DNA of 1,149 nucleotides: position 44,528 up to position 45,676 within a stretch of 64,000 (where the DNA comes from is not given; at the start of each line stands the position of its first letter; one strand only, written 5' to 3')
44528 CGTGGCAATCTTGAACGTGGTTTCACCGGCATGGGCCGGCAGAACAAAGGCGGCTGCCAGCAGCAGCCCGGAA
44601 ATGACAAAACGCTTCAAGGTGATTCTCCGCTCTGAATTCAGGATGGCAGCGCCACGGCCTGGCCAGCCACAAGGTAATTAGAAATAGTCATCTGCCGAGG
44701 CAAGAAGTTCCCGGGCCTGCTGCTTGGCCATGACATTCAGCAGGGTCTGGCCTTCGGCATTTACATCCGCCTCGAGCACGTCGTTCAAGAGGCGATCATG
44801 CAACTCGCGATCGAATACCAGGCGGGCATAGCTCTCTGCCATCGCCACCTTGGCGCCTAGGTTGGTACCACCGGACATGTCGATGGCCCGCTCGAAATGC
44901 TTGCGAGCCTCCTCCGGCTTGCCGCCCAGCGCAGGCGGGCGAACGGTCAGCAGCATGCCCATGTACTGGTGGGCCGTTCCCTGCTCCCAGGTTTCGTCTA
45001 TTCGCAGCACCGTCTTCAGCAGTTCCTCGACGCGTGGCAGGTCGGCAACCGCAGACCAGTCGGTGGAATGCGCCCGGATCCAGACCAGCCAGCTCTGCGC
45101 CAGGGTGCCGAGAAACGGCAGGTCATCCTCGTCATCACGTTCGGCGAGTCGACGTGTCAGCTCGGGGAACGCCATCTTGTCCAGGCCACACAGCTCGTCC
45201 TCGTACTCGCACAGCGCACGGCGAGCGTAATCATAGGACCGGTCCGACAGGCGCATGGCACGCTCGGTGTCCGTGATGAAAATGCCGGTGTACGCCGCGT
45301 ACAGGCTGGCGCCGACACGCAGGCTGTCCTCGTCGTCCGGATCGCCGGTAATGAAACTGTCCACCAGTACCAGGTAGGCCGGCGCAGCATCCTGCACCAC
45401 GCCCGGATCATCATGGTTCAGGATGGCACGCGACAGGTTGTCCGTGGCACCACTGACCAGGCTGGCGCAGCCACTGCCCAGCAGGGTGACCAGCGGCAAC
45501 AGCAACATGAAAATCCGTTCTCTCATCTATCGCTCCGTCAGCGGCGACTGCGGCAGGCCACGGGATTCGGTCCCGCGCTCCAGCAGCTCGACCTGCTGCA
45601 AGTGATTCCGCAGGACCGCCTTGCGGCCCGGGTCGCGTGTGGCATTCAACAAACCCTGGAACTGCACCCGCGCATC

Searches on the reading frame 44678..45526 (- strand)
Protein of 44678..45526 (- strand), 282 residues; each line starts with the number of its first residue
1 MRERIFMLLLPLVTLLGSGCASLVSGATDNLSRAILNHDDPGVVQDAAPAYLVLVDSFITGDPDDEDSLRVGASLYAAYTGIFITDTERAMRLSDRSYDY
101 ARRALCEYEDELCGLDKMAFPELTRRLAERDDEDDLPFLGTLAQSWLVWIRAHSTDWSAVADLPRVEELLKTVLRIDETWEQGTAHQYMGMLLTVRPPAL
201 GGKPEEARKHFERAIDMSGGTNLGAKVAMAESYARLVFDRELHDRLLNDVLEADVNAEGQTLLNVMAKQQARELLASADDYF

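Call 3: search_protein_families(library=pfam, proteins=[window:44678-45526:-], max_evalue=0.01)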
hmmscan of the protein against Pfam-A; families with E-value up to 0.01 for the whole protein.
window:44678-45526:- (282 aa): 1 family
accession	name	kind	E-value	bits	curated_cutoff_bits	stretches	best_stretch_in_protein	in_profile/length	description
PF16811.11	TAtT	-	4.8e-68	229.8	26.5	1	38-282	2-263/263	TRAP transporter T-component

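Call 4: search_protein_families(library=ncbifam, proteins=[window:44678-45526:-], max_evalue=0.01)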
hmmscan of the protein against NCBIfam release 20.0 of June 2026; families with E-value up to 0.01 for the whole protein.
window:44678-45526:- (282 aa): 0 families

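Call 27: search_solved_structures(query=window:44678-45526:-, max_evalue=0.01, show_alignments=2)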
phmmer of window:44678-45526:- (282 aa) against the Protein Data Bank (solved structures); distinct sequences matched with E-value up to 0.01: 1.
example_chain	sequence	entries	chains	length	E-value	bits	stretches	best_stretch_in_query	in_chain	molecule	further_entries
8g52_A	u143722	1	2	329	1.1e-14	57.7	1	147-273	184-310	TPR_REGION domain-containing protein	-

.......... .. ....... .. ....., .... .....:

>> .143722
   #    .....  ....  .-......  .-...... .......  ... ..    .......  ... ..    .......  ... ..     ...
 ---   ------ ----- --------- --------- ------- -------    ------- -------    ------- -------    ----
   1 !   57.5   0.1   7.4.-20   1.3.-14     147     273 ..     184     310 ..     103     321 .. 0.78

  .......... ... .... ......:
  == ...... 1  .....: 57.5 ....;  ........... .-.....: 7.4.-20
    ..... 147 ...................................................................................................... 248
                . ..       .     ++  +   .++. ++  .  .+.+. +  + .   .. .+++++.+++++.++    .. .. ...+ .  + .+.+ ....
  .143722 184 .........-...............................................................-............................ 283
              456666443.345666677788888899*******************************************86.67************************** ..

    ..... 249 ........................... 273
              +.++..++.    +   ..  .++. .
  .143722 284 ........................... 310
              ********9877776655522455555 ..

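Call 37: find_homologous_proteins(query=window:44678-45526:-, max_evalue=1e-10)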
Query window:44678-45526:- (282 aa): 2994 proteins with E <= 1e-10 among 8000 candidates; the best 120 are listed.
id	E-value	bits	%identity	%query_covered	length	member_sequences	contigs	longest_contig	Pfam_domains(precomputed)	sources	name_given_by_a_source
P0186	5.3e-183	624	100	100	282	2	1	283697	PF16811.12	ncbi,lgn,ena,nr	ncbi:MAG: TRAP transporter TatT component family protein [Gammaproteobacteria bacterium]|nr:TRAP tra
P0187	8.3e-139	480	77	100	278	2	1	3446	PF16811.12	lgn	-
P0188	5.8e-134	464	75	94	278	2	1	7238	PF16811.12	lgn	-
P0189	2.6e-121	422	68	99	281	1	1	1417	PF16811.12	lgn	-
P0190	1.3e-118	413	66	99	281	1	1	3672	PF16811.12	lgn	-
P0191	3.5e-118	412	66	100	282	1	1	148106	PF16811.12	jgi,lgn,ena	-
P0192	9.4e-118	411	67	98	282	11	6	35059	PF16811.12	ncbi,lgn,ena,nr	ncbi:MAG TPA: TRAP transporter TatT component family protein [Gammaproteobacteria bacterium]|nr:TRAP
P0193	2.8e-117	409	65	99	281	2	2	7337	PF16811.12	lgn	-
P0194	4.0e-117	408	69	95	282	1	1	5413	PF16811.12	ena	-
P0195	8.2e-117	407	66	100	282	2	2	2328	PF16811.12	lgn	-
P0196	1.2e-116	407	66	99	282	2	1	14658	PF16811.12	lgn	-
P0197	1.3e-116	407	66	99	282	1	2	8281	PF16811.12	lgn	-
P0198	2.2e-116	406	65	100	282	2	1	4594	PF16811.12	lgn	-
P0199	6.0e-116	405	64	100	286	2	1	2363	PF16811.12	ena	-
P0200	6.0e-116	405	67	96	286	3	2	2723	PF16811.12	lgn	-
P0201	6.2e-116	405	67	95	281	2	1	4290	PF16811.12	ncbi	ncbi:MAG TPA: TRAP transporter TatT component family protein [Gammaproteobacteria bacterium]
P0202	9.9e-116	404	67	98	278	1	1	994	PF16811.12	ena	-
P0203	2.4e-115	403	65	100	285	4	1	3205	PF16811.12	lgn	-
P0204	4.7e-115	402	65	99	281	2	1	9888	PF16811.12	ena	-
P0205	2.2e-114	400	64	99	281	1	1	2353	PF16811.12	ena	-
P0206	9.1e-114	397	65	99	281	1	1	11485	PF16811.12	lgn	-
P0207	1.6e-113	397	65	98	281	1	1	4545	PF16811.12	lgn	-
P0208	2.4e-113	396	67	94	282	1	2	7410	PF16811.12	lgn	-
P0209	3.4e-113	396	67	94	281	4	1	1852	PF16811.12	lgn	-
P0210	5.9e-113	395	64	98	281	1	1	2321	PF16811.12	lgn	-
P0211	8.1e-113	394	64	99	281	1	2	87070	PF16811.12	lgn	-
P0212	2.7e-112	393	66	94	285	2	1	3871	PF16811.12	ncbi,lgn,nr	ncbi:MAG: TRAP transporter TatT component family protein [Proteobacteria bacterium]|nr:TRAP transpor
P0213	4.4e-112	392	64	98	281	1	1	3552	PF16811.12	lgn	-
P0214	8.9e-112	391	62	98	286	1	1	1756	PF16811.12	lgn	-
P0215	1.4e-111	390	65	94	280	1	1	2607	PF16811.12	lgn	-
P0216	5.8e-111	388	64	99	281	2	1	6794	PF16811.12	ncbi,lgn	-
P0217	1.5e-109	384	62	98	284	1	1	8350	PF16811.12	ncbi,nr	ncbi:MAG: TRAP transporter TatT component family protein [Gammaproteobacteria bacterium]|nr:TRAP tra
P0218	1.6e-109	384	62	100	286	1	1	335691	PF16811.12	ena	-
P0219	8.5e-108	378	60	98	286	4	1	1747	PF16811.12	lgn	-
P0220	4.7e-107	375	61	100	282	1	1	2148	PF16811.12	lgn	-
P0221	9.6e-107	374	61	94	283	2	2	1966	PF16811.12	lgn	-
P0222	1.2e-100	354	60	95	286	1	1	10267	PF16811.12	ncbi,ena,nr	ncbi:MAG: TRAP transporter TatT component family protein [Gammaproteobacteria bacterium]|nr:TRAP tra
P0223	5.1e-97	343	58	99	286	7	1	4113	PF16811.12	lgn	-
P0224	2.0e-93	331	55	98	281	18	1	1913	PF16811.12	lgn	-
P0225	3.0e-93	330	56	95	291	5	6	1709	PF16811.12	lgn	-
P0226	4.4e-93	330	54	99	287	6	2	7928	PF16811.12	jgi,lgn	jgi:tetratricopeptide (TPR) repeat protein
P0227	9.1e-93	329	58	93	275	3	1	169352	PF16811.12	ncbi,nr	ncbi:MAG TPA: TRAP transporter TatT component family protein [Gammaproteobacteria bacterium]|nr:TRAP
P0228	1.0e-92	328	54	96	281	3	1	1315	PF16811.12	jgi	-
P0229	2.1e-92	327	55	94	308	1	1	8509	PF16811.12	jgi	jgi:hypothetical protein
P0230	2.1e-91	324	57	94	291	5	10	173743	PF16811.12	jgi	jgi:tetratricopeptide (TPR) repeat protein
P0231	6.0e-91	323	53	97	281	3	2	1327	PF16811.12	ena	-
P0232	7.5e-91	322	53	98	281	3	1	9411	PF16811.12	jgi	jgi:hypothetical protein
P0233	7.6e-91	322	53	100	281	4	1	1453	PF16811.12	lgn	-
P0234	1.2e-90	322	54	98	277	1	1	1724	PF16811.12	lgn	-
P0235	3.2e-90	320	53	96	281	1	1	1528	PF16811.12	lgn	-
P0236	3.5e-90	320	51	98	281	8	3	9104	PF16811.12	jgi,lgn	jgi:hypothetical protein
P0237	4.3e-90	320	56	96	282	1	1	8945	PF16811.12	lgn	-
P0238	4.5e-90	320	54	94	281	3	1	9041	PF16811.12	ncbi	ncbi:MAG: TRAP transporter TatT component family protein [Gammaproteobacteria bacterium]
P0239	5.5e-90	320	56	94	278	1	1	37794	PF16811.12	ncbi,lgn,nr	ncbi:MAG: hypothetical protein JXB25_06470 [Deltaproteobacteria bacterium]|nr:hypothetical protein [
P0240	1.6e-89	318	53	98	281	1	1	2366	PF16811.12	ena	-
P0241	2.1e-89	318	54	94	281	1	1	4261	PF16811.12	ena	-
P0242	3.4e-89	317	53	100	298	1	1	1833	PF16811.12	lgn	-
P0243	5.3e-89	316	55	98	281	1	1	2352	PF16811.12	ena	-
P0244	5.7e-89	316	56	94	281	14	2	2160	PF16811.12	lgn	-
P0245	1.4e-88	315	54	100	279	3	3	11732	PF16811.12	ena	-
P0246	1.4e-88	315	53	99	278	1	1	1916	PF16811.12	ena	-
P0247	1.5e-88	315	51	99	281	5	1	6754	PF16811.12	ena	-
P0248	4.0e-88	313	54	95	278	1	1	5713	PF16811.12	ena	-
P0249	6.3e-88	313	54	99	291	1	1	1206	PF16811.12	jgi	jgi:hypothetical protein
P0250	1.2e-87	312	53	98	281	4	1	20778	PF16811.12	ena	-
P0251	2.3e-87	311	54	96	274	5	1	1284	PF16811.12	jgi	jgi:hypothetical protein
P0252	3.6e-87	310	55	94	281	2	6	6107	PF16811.12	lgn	-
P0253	4.6e-87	310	52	97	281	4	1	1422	PF16811.12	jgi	-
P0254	1.0e-86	309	54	94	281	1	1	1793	PF16811.12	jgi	jgi:TRAP transporter T-component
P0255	2.3e-86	308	56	90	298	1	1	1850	PF16811.12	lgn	-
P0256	2.3e-86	308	54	100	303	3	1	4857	PF16811.12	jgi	jgi:hypothetical protein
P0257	3.0e-86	307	53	99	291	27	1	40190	PF16811.12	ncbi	ncbi:MAG: TRAP transporter TatT component family protein [Gammaproteobacteria bacterium]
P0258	5.4e-86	306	56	94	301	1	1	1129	PF16811.12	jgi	jgi:hypothetical protein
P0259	5.7e-86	306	52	97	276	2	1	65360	PF16811.12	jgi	-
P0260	5.7e-86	306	54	98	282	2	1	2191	PF16811.12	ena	-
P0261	6.1e-86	306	53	99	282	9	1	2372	PF16811.12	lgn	-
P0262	7.3e-86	306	57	97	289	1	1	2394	PF16811.12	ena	-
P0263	9.9e-86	306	53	99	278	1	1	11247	PF16811.12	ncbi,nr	ncbi:MAG: hypothetical protein GX751_09695 [Desulfuromonadaceae bacterium]|nr:hypothetical protein [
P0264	1.6e-85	305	55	92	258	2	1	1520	PF16811.12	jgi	jgi:hypothetical protein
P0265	1.8e-85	305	51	99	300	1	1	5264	PF16811.12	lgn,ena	-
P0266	3.1e-85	304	55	94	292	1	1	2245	PF16811.12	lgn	-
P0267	3.2e-85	304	51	95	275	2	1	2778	PF16811.12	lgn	-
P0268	3.7e-85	304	53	98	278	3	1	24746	PF16811.12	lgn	-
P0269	4.4e-85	303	51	100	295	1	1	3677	PF16811.12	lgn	-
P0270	4.5e-85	303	55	92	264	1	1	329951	PF16811.12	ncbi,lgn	-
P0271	5.1e-85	303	53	98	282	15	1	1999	PF16811.12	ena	-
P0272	5.1e-85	303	50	99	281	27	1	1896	PF16811.12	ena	-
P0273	6.1e-85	303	52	99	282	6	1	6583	PF16811.12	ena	-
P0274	8.7e-85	302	53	94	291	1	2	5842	PF16811.12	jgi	-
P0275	9.4e-85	302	52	100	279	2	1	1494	PF16811.12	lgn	-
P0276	9.9e-85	302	51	97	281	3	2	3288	PF16811.12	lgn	-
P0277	1.1e-84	302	51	99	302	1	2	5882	PF16811.12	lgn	-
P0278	1.1e-84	302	51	97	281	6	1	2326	PF16811.12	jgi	-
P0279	1.1e-84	302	53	99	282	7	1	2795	PF16811.12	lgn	-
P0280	1.2e-84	302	51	96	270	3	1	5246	PF16811.12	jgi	jgi:hypothetical protein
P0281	1.3e-84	302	53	99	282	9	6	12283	PF16811.12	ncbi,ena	-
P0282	1.5e-84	302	53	97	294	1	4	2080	PF16811.12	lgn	-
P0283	1.7e-84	301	55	93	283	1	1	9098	PF16811.12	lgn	-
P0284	1.7e-84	301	53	98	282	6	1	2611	PF16811.12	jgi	jgi:hypothetical protein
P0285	2.3e-84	301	52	100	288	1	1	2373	PF16811.12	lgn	-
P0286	2.8e-84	301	55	98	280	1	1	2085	PF16811.12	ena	-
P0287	3.2e-84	301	51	94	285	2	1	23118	PF16811.12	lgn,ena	-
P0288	3.4e-84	301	51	100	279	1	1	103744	PF16811.12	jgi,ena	-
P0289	3.8e-84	300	54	94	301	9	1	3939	PF16811.12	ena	-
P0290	3.9e-84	300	51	94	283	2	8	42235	PF16811.12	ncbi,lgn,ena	-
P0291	4.7e-84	300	52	91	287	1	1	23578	PF16811.12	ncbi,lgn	-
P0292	4.8e-84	300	52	100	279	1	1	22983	PF16811.12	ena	-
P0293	5.0e-84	300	53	94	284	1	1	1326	PF16811.12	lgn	-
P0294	5.3e-84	300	55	94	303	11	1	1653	PF16811.12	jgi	jgi:hypothetical protein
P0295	5.6e-84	300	54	94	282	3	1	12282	PF16811.12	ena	-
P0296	5.8e-84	300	52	99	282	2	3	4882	PF16811.12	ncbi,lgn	-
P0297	7.6e-84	299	52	100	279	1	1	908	PF16811.12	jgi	jgi:hypothetical protein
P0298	7.9e-84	299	51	94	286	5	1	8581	PF16811.12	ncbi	-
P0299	8.4e-84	299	51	99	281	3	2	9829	PF16811.12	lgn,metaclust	metaclust:\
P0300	9.5e-84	299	51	99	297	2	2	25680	PF16811.12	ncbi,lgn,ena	-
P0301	9.6e-84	299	53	97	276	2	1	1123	PF16811.12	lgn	-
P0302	1.1e-83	299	53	99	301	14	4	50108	PF16811.12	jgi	jgi:hypothetical protein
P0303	1.2e-83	299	50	98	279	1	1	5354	PF16811.12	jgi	jgi:TRAP transporter T-component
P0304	1.4e-83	299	54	95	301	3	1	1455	PF16811.12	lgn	-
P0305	2.0e-83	298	55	94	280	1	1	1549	PF16811.12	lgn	-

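Call 38: find_encoding_contigs(protein=P0227, flank=9000, max_places=1)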
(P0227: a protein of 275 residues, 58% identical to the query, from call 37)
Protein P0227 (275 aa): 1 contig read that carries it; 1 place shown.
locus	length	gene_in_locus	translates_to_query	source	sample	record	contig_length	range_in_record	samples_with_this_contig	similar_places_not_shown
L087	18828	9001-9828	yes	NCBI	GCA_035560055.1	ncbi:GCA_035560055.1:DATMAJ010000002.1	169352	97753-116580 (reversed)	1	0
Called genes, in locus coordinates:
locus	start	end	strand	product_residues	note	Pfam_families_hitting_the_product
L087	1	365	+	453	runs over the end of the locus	PF18073:Zn_ribbon_LapB, PF13481:AAA_25, PF03796:DnaB_C (faint), PF06745:ATPase, PF23442:DUF7125, PF13541:ChlI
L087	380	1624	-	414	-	PF01595:CNNM, PF00571:CBS (weak), PF03471:CorC_HlyC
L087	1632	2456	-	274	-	PF01578:Cytochrom_C_asm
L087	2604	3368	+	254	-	PF00753:Lactamase_B, PF23023:Anti-Pycsar_Apyc1, PF12706:Lactamase_B_2, PF02112:PDEase_II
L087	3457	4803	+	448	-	PF02881:SRP54_N, PF06414:Zeta_toxin (faint), PF13401:AAA_22 (weak), PF00448:SRP54, PF02978:SRP_SPB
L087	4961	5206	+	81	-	PF00886:Ribosomal_S16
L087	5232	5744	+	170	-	PF01782:RimM, PF05239:PRC, PF24986:PRC_RimM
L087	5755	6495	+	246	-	PF01746:tRNA_m1G_MT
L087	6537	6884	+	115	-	PF01245:Ribosomal_L19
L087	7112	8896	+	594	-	PF13432:TPR_16 (faint), PF13174:TPR_6 (faint)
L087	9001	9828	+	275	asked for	PF16811:TAtT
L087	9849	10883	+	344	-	PF03480:DctP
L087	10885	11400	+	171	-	PF04290:DctQ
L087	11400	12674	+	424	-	PF06808:DctM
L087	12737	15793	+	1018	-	PF00989:PAS, PF08448:PAS_4, PF13188:PAS_8 (weak), PF13426:PAS_9, PF08448:PAS_4, PF13188:PAS_8, PF00990:GGDEF, PF00563:EAL, +4 more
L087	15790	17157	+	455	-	PF00282:Pyridoxal_deC, PF00266:Aminotran_5 (faint), PF01212:Beta_elim_lyase (weak), PF00155:Aminotran_1_2 (weak)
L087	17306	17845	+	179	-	PF00578:AhpC-TSA, PF08534:Redoxin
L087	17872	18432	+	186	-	PF02627:CMD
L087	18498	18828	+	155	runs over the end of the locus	PF00210:Ferritin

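Call 39: find_encoding_contigs(protein=P0230, flank=9000, max_places=1)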
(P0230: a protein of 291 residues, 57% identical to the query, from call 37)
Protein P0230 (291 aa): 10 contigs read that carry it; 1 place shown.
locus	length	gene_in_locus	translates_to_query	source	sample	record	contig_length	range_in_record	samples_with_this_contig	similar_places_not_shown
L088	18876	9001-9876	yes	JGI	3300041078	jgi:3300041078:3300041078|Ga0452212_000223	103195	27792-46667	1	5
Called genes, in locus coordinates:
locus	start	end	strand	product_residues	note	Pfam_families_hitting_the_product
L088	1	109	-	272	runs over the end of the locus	PF16697:Yop-YscD_cpl, PF00498:FHA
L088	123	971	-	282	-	PF00481:PP2C, PF13672:PP2C_2, PF07228:SpoIIE (weak)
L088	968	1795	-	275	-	PF00069:Pkinase, PF07714:PK_Tyr_Ser-Thr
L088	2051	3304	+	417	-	PF06745:ATPase, PF13481:AAA_25, PF23442:DUF7125 (weak), PF13401:AAA_22, PF13541:ChlI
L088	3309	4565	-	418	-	PF01595:CNNM, PF00571:CBS (weak), PF03471:CorC_HlyC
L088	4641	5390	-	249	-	PF01578:Cytochrom_C_asm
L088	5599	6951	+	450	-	PF02881:SRP54_N, PF06414:Zeta_toxin (faint), PF13401:AAA_22, PF00448:SRP54, PF01656:CbiA (weak), PF02978:SRP_SPB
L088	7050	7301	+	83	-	PF00886:Ribosomal_S16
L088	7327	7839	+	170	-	PF01782:RimM, PF05239:PRC, PF24986:PRC_RimM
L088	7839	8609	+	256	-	PF01746:tRNA_m1G_MT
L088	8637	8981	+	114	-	PF01245:Ribosomal_L19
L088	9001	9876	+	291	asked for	PF16811:TAtT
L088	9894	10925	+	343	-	PF03480:DctP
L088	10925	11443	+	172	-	PF04290:DctQ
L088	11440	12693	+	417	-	PF06808:DctM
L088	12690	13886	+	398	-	PF22807:TrAA12, PF23500:DUF7133 (weak), PF07995:GSDH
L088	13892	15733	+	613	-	PF25145:NfeD1b_N (faint), PF01343:Peptidase_S49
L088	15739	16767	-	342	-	PF08240:ADH_N, PF16912:Glu_dehyd_C, PF00107:ADH_zinc_N, PF13602:ADH_zinc_N_2 (weak)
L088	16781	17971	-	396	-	PF00155:Aminotran_1_2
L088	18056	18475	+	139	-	PF01479:S4, PF28601:HSP15_C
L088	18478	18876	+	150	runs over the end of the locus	PF00293:NUDIX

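Call 40: find_encoding_contigs(protein=P0239, flank=9000, max_places=1)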
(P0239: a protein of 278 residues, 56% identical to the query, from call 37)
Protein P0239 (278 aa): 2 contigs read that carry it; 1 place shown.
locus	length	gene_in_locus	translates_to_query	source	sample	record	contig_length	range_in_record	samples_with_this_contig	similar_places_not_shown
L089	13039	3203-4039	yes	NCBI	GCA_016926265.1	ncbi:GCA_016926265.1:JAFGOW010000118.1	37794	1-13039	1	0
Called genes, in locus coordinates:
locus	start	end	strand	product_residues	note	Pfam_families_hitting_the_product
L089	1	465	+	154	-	PF00005:ABC_tran, PF12399:BCA_ABC_TP_C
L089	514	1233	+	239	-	PF00005:ABC_tran, PF13304:AAA_21 (faint)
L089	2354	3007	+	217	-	PF13505:OMP_b-brl, PF03797:Autotransporter (weak)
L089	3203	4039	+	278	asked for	PF16811:TAtT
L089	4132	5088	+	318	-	PF03480:DctP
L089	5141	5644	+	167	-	PF04290:DctQ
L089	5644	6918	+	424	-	PF06808:DctM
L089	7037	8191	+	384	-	PF00850:Hist_deacetyl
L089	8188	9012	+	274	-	-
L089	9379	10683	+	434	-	PF00155:Aminotran_1_2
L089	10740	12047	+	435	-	PF01743:PolyA_pol, PF12627:PolyA_pol_RNAbd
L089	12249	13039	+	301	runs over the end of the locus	PF00892:EamA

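Call 41: find_encoding_contigs(protein=P0270, flank=9000, max_places=1)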
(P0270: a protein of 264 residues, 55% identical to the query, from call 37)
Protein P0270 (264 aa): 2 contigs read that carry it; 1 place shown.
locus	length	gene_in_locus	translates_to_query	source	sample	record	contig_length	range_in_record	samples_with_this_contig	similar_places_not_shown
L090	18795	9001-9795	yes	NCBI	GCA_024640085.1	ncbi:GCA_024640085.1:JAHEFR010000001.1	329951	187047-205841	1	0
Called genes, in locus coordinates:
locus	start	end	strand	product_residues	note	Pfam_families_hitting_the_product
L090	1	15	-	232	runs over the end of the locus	PF16697:Yop-YscD_cpl, PF00498:FHA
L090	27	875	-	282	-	PF00481:PP2C, PF13672:PP2C_2, PF07228:SpoIIE (weak)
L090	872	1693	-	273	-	PF00069:Pkinase, PF07714:PK_Tyr_Ser-Thr, PF01636:APH (faint)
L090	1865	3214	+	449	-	PF18073:Zn_ribbon_LapB, PF06745:ATPase, PF13481:AAA_25, PF23442:DUF7125 (weak), PF13401:AAA_22 (faint), PF13541:ChlI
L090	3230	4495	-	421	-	PF01595:CNNM, PF00571:CBS (weak), PF03471:CorC_HlyC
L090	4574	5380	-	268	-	PF01578:Cytochrom_C_asm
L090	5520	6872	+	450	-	PF02881:SRP54_N, PF06414:Zeta_toxin (faint), PF13401:AAA_22, PF00448:SRP54, PF01656:CbiA (weak), PF02492:cobW (faint), PF02978:SRP_SPB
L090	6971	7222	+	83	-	PF00886:Ribosomal_S16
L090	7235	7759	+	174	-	PF01782:RimM, PF05239:PRC, PF24986:PRC_RimM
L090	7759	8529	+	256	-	PF01746:tRNA_m1G_MT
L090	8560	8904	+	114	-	PF01245:Ribosomal_L19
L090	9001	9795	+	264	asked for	PF16811:TAtT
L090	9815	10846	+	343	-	PF03480:DctP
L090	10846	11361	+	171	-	PF04290:DctQ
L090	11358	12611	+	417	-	PF06808:DctM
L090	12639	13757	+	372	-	PF22807:TrAA12 (weak), PF07995:GSDH, PF22807:TrAA12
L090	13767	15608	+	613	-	PF01343:Peptidase_S49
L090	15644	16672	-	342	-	PF08240:ADH_N, PF16912:Glu_dehyd_C, PF00107:ADH_zinc_N, PF13602:ADH_zinc_N_2 (weak)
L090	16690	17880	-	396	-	PF00155:Aminotran_1_2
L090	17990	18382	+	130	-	PF01479:S4, PF28601:HSP15_C (weak)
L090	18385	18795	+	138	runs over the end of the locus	PF00293:NUDIX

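Call 51: find_related_loci(query=A2, collection=metagenome_contigs, flank=10000)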
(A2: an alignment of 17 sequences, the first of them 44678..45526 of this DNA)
Query A2 (282 aa) in metagenome_contigs; peptide patterns used: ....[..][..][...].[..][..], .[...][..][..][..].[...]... (x = any residue, [..] = any of these).
600 stretches matched a pattern (row limit reached: there are more); 568 encode a relative of the query (tblastn E <= 1e-3); the best 80 are kept; 80 distinct loci.
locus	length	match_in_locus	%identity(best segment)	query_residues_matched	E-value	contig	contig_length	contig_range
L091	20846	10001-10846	66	1-282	3e-124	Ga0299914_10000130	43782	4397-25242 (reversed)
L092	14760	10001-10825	67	8-282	5e-124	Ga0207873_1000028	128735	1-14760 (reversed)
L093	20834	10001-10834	50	5-282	3e-93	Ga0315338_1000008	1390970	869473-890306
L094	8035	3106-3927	53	8-282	9e-91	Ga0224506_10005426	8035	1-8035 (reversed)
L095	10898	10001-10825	53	6-282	2e-90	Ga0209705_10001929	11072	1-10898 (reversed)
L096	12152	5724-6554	51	4-282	2e-90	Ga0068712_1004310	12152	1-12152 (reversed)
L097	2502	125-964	52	4-282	7e-93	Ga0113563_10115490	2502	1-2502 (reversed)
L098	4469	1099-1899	57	17-282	6e-90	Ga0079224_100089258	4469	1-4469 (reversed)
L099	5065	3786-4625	53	4-282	2e-89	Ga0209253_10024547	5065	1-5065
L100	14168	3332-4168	51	1-282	2e-89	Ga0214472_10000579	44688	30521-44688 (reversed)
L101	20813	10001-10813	54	15-282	2e-87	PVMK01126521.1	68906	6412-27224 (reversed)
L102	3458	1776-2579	50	18-282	5e-88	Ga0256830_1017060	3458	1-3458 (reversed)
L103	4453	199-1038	52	4-282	2e-87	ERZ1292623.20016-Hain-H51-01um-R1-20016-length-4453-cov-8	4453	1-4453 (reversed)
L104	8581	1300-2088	51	18-282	2e-87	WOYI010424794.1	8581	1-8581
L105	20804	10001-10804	53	18-282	8e-87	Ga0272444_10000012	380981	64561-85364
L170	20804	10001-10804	52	18-282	1e-80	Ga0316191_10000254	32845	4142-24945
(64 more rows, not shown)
